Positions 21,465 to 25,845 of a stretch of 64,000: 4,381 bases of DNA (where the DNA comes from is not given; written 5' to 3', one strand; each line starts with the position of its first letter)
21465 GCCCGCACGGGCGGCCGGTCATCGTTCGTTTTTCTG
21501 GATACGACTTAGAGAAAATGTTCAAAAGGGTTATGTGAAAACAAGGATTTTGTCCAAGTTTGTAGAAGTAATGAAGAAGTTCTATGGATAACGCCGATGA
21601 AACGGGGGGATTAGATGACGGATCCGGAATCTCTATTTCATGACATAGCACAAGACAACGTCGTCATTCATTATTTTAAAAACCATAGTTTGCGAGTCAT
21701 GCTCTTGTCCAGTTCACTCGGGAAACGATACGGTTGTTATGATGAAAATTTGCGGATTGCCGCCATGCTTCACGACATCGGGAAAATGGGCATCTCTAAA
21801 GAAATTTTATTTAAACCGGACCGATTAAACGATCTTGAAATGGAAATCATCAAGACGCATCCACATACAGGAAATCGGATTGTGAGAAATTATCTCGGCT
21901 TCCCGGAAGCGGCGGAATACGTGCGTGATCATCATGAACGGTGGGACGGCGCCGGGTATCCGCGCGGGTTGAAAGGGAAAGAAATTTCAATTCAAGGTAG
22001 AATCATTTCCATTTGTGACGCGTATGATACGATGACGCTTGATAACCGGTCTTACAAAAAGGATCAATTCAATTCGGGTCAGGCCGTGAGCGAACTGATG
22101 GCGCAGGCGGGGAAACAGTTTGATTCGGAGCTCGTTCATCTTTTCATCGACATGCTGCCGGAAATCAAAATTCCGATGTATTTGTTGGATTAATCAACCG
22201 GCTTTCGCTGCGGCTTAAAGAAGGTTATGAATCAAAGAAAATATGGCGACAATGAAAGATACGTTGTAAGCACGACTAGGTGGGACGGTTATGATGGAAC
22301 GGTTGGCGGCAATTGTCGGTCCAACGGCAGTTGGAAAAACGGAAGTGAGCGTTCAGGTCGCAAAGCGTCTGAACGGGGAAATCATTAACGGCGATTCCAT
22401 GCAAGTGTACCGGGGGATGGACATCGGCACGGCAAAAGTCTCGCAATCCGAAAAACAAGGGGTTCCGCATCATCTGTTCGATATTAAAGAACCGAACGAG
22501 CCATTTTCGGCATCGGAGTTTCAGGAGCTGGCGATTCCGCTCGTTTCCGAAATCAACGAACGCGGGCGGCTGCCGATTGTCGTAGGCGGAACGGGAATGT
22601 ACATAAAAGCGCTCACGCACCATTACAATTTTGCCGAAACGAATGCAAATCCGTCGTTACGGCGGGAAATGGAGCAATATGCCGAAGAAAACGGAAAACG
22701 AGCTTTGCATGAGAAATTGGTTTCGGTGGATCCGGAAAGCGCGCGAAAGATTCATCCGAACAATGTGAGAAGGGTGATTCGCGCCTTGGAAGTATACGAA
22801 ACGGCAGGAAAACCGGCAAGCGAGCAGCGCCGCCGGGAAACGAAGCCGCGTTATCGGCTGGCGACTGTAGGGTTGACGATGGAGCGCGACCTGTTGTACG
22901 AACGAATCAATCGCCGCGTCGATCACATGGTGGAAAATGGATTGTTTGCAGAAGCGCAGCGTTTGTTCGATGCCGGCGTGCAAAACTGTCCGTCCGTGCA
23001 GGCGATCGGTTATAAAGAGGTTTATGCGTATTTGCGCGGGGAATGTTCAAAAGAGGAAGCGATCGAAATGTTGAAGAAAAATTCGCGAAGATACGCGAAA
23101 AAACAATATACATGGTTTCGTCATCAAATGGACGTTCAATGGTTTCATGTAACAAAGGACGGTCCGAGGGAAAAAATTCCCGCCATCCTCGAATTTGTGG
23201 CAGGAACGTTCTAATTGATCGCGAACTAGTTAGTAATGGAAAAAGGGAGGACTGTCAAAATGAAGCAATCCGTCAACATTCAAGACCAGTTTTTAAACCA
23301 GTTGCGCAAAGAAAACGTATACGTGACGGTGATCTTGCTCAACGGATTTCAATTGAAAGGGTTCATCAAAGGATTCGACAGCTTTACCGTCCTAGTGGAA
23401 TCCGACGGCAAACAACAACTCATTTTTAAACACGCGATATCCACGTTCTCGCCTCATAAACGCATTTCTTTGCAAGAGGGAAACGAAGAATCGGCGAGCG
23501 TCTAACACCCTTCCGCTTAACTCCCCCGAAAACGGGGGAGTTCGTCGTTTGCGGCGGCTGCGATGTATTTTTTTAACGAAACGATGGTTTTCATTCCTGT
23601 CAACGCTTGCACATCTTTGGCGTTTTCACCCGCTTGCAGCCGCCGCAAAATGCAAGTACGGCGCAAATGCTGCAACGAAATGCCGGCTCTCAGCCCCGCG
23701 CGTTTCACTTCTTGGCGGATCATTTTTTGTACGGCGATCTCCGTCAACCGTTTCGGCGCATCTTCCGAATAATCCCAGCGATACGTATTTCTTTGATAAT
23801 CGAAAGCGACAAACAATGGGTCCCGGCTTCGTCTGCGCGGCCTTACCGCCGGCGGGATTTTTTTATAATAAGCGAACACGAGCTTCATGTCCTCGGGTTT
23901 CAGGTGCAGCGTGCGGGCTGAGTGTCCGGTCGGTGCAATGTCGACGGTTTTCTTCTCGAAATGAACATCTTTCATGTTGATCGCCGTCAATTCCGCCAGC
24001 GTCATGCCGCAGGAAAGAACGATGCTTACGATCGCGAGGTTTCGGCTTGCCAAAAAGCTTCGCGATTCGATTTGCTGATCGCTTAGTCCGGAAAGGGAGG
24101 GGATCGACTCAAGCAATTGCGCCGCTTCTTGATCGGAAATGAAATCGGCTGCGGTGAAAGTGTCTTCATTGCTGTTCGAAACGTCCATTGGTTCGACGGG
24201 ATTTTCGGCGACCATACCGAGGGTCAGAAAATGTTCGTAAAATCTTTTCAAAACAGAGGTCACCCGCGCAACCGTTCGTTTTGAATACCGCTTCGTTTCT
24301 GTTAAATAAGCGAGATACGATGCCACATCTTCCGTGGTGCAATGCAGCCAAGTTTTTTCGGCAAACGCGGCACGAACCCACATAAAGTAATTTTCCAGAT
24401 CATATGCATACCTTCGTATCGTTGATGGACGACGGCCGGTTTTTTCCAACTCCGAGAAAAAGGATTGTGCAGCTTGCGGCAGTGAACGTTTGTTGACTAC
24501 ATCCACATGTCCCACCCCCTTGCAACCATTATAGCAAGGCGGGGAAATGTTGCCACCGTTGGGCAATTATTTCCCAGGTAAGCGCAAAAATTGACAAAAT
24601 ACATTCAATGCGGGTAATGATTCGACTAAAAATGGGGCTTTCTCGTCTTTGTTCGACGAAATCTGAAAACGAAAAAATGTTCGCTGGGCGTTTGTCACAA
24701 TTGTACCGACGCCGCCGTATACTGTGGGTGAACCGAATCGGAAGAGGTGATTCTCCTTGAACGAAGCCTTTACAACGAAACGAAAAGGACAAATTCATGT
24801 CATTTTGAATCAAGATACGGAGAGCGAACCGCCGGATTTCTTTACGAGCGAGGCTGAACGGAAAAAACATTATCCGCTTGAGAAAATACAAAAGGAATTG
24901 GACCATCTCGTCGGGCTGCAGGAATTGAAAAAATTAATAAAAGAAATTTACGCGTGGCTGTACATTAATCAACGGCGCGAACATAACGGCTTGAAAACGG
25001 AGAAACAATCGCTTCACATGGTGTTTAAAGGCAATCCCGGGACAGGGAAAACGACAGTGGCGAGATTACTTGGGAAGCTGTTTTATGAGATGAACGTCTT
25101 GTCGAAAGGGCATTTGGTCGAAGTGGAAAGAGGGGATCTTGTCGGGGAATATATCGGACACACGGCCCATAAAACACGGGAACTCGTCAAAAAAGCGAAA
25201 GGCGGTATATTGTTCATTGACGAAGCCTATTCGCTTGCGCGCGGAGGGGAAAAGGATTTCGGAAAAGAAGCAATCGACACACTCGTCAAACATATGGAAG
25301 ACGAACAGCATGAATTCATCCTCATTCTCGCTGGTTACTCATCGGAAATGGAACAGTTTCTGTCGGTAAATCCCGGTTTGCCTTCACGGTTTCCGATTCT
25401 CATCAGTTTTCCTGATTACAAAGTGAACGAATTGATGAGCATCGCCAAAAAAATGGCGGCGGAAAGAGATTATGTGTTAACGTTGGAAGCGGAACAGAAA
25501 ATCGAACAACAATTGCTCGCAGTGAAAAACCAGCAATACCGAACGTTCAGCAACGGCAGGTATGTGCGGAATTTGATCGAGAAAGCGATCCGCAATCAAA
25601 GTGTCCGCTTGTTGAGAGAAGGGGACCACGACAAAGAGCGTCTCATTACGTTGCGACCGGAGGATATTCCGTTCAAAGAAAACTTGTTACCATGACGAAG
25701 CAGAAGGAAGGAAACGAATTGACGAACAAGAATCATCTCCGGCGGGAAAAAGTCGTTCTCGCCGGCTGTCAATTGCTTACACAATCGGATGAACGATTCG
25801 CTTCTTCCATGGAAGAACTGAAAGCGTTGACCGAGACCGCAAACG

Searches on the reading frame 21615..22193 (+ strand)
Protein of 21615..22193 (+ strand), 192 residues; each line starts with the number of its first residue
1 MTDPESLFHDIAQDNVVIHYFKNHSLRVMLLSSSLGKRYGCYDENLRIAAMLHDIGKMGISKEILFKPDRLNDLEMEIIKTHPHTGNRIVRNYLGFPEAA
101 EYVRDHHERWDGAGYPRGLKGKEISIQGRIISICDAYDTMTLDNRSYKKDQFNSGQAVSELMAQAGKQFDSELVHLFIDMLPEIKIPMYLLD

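Call 96: search_protein_families(library=ncbifam, proteins=[window:21615-22193:+], max_evalue=0.00001)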
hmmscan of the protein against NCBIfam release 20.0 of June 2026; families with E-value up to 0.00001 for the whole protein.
window:21615-22193:+ (192 aa): 2 families
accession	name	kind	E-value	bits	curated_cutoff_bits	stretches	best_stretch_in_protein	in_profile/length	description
NF053512.1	nitric_RR_NosR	exception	1.5e-30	106.6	400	1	22-184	193-357/422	response regulator c-di-GMP phosphodiesterase, NosR family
TIGR00277.1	HDIG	domain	5.3e-10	39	27.6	1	23-108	7-83/84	HDIG domain-containing metalloprotein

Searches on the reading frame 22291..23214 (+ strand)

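Call 96: search_protein_families(library=ncbifam, proteins=[window:22291-23214:+], max_evalue=0.00001)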
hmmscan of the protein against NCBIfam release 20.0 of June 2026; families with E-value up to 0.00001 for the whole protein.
window:22291-23214:+ (307 aa): 1 family
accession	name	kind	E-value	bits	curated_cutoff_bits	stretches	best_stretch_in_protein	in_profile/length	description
TIGR00174.1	miaA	equivalog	4.9e-102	341.1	148.65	1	8-289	4-287/288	tRNA (adenosine(37)-N6)-dimethylallyltransferase MiaA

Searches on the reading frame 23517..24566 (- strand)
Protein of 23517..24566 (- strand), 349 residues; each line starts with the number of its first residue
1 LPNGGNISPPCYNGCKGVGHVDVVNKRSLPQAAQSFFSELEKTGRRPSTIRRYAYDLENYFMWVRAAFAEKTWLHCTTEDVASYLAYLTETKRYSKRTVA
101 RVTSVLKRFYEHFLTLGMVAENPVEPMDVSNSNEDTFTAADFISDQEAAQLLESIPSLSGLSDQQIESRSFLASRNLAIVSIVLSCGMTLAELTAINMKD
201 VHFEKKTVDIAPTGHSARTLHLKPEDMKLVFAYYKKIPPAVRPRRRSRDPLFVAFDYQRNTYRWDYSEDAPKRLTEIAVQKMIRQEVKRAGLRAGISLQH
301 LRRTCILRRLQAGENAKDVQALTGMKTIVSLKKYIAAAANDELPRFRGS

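Call 95: search_protein_families(library=pfam, proteins=[window:23517-24566:-], max_evalue=0.00001)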
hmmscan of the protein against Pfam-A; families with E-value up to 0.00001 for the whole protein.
window:23517-24566:- (349 aa): 3 families
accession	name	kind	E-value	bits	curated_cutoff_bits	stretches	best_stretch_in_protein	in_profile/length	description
PF00589.27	Phage_integrase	-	9.7e-13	48.7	27.1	1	171-339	19-170/172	Phage integrase family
PF02899.23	Phage_int_SAM_1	-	1.5e-11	44.9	22.3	1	34-111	2-77/83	Phage integrase, N-terminal SAM-like domain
PF13495.12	Phage_int_SAM_4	-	6.2e-09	36.6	27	1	34-114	3-79/85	Phage integrase, N-terminal SAM-like domain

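Call 96: search_protein_families(library=ncbifam, proteins=[window:23517-24566:-], max_evalue=0.00001)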
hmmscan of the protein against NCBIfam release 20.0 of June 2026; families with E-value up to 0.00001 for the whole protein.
window:23517-24566:- (349 aa): 8 families
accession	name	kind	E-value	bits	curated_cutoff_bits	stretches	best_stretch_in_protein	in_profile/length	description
NF040815.2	recomb_XerA_Arch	equivalog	3.8e-28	98.8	220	1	35-337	2-254/263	site-specific tyrosine recombinase/integron integrase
TIGR02225.1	recomb_XerD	equivalog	6.1e-27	94.7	329.6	1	35-334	2-271/290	site-specific tyrosine recombinase XerD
TIGR02224.1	recomb_XerC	equivalog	5.3e-26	91.7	335.15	1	43-336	11-276/295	tyrosine recombinase XerC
NF001399.0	PRK00283.1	subfamily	1.1e-20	74.1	279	1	46-334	23-280/300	tyrosine recombinase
NF003462.0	PRK05084.1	equivalog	3.3e-13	49.1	267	1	26-335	14-342/360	tyrosine recombinase XerS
NF002331.0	PRK01287.1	subfamily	3.5e-09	36.1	371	1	25-334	22-309/365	site-specific tyrosine recombinase XerC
TIGR02249.1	integrase_gron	subfamily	9.6e-09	35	265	0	51-222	12-165/315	integron integrase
NF002685.0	PRK02436.1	equivalog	1.7e-06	28.1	178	0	294-335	203-244/245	site-specific tyrosine recombinase XerD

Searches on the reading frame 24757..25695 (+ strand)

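Call 96: search_protein_families(library=ncbifam, proteins=[window:24757-25695:+], max_evalue=0.00001)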
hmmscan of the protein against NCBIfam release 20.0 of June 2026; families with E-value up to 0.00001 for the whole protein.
window:24757-25695:+ (312 aa): 8 families
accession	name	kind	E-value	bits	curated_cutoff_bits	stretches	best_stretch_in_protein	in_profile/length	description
TIGR02881.1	spore_V_K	equivalog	6.2e-133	441.7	422.95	1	44-304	1-261/261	stage V sporulation protein K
TIGR02880.1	cbbX_cfxQ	equivalog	1.1e-77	261.1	459.25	1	42-304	14-278/284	CbbX protein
TIGR03922.1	T7SS_EccA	equivalog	1.2e-74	251.9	466.65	1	30-292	258-533/557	type VII secretion AAA-ATPase EccA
NF042959.1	IteA_antiphage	equivalog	6.5e-07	28.8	510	1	83-225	123-261/367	anti-phage ATPase IteA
TIGR01241.2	FtsH_fam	equivalog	3.2e-06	26.2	600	1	34-163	147-269/598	ATP-dependent zinc metalloprotease FtsH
TIGR01243.1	CDC48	subfamily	7.8e-06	24.5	802.65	1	48-183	452-581/733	CDC48 family AAA ATPase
TIGR00635.1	ruvB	equivalog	8.3e-06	25.1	299.05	0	82-236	27-174/305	Holliday junction branch migration DNA helicase RuvB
NF000868.0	PRK00080.1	equivalog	8.9e-06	24.8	282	0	82-248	48-207/330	Holliday junction branch migration DNA helicase RuvB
